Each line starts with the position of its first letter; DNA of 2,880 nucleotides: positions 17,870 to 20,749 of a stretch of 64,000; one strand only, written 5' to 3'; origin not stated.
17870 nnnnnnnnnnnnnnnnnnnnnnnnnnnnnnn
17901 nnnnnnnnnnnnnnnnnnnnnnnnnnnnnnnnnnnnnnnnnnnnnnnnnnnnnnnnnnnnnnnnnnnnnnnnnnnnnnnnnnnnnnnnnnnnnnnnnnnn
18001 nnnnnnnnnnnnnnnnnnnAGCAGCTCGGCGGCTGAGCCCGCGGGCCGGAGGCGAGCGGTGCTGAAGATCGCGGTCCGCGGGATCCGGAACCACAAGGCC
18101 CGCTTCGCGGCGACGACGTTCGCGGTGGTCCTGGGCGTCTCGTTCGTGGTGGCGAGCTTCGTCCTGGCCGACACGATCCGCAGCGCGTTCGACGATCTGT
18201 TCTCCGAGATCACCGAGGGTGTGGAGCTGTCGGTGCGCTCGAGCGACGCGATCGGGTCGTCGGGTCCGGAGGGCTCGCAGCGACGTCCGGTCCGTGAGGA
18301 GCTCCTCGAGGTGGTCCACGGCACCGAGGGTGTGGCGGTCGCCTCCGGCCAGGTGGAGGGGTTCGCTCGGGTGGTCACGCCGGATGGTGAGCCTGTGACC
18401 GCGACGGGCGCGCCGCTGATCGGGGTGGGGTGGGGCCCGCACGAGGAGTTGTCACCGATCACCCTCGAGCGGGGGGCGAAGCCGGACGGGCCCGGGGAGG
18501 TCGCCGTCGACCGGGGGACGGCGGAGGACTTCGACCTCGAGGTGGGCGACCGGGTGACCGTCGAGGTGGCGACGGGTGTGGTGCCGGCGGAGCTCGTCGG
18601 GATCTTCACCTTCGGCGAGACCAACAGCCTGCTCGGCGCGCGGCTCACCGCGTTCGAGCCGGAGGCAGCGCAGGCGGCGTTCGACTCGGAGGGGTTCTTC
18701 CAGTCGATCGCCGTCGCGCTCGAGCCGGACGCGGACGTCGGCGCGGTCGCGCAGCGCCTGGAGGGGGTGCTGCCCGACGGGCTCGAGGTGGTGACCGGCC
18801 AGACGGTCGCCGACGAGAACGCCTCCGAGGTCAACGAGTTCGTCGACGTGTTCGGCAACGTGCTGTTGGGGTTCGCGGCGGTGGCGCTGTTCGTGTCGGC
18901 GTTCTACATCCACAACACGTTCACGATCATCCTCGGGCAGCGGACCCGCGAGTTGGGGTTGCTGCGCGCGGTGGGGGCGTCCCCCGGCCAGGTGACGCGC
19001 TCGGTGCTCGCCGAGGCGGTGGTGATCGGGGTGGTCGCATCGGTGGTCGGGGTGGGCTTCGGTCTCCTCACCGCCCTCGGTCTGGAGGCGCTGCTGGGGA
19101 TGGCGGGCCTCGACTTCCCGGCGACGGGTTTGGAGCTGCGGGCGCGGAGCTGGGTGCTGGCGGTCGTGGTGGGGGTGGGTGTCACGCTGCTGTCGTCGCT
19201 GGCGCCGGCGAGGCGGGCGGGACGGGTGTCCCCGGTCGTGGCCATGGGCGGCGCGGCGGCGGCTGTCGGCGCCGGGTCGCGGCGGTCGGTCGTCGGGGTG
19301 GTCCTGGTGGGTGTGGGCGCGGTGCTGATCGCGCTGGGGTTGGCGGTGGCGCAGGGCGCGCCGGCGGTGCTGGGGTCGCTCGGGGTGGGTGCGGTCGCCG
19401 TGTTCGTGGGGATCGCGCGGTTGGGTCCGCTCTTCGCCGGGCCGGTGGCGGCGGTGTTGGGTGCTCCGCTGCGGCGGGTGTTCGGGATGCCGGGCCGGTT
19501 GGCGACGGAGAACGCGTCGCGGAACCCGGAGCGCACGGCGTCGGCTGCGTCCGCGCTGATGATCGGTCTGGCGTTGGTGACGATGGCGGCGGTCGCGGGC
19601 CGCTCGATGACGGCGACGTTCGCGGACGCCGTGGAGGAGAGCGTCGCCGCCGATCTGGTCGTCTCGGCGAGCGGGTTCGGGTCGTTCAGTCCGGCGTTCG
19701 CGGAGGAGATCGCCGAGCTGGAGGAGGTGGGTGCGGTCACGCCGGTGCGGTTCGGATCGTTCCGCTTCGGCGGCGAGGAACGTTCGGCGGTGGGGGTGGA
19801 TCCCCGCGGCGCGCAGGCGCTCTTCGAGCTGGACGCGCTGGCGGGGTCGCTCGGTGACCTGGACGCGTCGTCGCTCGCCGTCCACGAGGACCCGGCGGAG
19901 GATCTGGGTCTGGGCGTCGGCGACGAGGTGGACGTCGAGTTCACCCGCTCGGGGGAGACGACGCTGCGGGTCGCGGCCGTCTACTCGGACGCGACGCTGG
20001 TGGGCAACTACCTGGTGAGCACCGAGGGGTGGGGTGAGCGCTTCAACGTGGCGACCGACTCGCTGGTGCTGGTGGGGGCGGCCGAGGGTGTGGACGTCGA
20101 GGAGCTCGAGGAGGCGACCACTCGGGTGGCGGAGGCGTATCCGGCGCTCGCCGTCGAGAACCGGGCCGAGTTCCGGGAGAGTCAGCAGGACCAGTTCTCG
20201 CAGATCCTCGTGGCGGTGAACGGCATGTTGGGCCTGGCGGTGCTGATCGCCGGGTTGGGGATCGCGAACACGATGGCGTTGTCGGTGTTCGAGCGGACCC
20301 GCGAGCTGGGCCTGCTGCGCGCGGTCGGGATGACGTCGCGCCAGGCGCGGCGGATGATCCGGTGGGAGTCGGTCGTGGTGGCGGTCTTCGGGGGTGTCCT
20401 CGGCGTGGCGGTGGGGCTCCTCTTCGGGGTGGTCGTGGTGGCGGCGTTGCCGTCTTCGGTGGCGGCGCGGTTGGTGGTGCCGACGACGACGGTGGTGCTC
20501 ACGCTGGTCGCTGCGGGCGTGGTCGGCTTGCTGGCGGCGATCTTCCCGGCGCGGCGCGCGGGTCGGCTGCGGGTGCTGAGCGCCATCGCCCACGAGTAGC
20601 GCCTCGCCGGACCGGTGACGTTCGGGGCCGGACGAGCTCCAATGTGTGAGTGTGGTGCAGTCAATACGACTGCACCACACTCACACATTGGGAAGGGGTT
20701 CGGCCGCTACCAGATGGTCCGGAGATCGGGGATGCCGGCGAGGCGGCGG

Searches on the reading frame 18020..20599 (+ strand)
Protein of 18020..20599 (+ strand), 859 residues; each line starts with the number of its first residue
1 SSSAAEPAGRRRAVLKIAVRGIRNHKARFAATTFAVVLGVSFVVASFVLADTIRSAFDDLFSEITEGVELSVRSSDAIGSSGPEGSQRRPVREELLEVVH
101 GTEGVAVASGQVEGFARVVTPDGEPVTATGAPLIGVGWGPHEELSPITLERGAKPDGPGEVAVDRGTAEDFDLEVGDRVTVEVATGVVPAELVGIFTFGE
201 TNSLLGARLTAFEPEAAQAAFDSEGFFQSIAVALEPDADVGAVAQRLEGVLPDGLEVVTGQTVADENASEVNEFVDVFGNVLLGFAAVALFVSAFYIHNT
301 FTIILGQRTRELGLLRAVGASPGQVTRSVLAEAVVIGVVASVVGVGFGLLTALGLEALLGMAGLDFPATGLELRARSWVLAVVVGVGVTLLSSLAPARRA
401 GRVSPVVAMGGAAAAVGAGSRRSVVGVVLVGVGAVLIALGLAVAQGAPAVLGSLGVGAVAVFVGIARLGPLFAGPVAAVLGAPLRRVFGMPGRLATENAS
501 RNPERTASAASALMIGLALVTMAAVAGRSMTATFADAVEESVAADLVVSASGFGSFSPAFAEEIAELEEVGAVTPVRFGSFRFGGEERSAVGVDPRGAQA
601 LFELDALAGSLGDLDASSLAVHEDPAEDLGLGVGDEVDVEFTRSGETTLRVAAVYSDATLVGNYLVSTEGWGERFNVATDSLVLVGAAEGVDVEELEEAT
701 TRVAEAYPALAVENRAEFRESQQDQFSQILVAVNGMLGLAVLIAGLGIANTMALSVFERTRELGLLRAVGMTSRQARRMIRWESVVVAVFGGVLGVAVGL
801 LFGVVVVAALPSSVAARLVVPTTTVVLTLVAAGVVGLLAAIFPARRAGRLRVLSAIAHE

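Call 53: search_protein_families(library=pfam, proteins=[window:18020-20599:+], max_evalue=0.0001)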
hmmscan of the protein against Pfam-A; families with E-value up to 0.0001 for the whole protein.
window:18020-20599:+ (859 aa): 2 families
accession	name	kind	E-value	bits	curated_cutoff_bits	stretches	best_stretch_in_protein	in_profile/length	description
PF02687.27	FtsX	-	5.3e-32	110.8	25.5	2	285-405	3-120/120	FtsX-like permease C-terminal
PF12704.14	MacB_PCD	-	2.4e-22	80.7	27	2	30-248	2-205/207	MacB-like periplasmic core domain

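Call 105: search_dna_similar(query=window:18020-20599:+, collection=plasmids, mode=protein, max_evalue=1e-20, max_rows=12)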
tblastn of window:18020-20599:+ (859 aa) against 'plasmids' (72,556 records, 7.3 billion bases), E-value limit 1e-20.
Records with a match: 25; places in all: 27; records where one place covers at least 80% of the query: 0.
Best place of each record, by identity: <60% 25.
By first word of the organism name: Streptomyces 17; Embleya 2; Streptantibioticus 2; Kitasatospora 1; Nocardia 1; Nonomuraea 1; Tsukamurella 1.
By predicted mobility (MOB-suite, as given by PLSDB): non-mobilizable 17; mobilizable 8.
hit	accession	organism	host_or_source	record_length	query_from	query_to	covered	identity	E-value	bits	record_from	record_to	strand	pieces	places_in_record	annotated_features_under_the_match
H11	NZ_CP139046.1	Streptomyces sp. KN37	whole organism,Kanas soil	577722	3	784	75%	38.7%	1e-40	310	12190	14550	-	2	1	FtsX-like permease family protein | ABC transporter ATP-binding protein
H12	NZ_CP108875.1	Streptomyces sp. NBC_00826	-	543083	13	784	74%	35.3%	1e-34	265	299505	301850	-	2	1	FtsX-like permease family protein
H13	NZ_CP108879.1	Streptomyces sp. NBC_00822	-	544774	13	784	74%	35.3%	1e-34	265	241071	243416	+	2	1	FtsX-like permease family protein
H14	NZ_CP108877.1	Streptomyces sp. NBC_00825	-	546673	13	784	74%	35.3%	1e-34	265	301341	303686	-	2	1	FtsX-like permease family protein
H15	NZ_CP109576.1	Streptomyces sp. NBC_01369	-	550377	13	784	74%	35.3%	1e-34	265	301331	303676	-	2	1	FtsX-like permease family protein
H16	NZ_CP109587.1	Streptomyces sp. NBC_01362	-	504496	13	784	74%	35.3%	6e-35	264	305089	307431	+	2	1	FtsX-like permease family protein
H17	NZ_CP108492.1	Streptomyces sp. NBC_01243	-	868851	13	784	73%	35.8%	5e-30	275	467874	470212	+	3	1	FtsX-like permease family protein | ABC transporter permease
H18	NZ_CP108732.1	Streptomyces sp. NBC_00987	-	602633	13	784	73%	35.8%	5e-30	275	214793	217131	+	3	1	FtsX-like permease family protein | ABC transporter permease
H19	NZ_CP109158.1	Streptomyces sp. NBC_01732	-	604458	13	784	73%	35.8%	8e-30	275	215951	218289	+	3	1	FtsX-like permease family protein | ABC transporter permease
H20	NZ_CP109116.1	Streptomyces sp. NBC_01768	-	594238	13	784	73%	35.8%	8e-30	274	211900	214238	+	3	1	FtsX-like permease family protein | ABC transporter permease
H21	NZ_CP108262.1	Streptomyces sp. NBC_00053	-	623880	13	784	73%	35.8%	6e-30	274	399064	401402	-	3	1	FtsX-like permease family protein | ABC transporter permease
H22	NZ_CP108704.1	Streptomyces sp. NBC_01005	-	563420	13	784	74%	35.0%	8e-34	261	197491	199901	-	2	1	FtsX-like permease family protein | ABC transporter permease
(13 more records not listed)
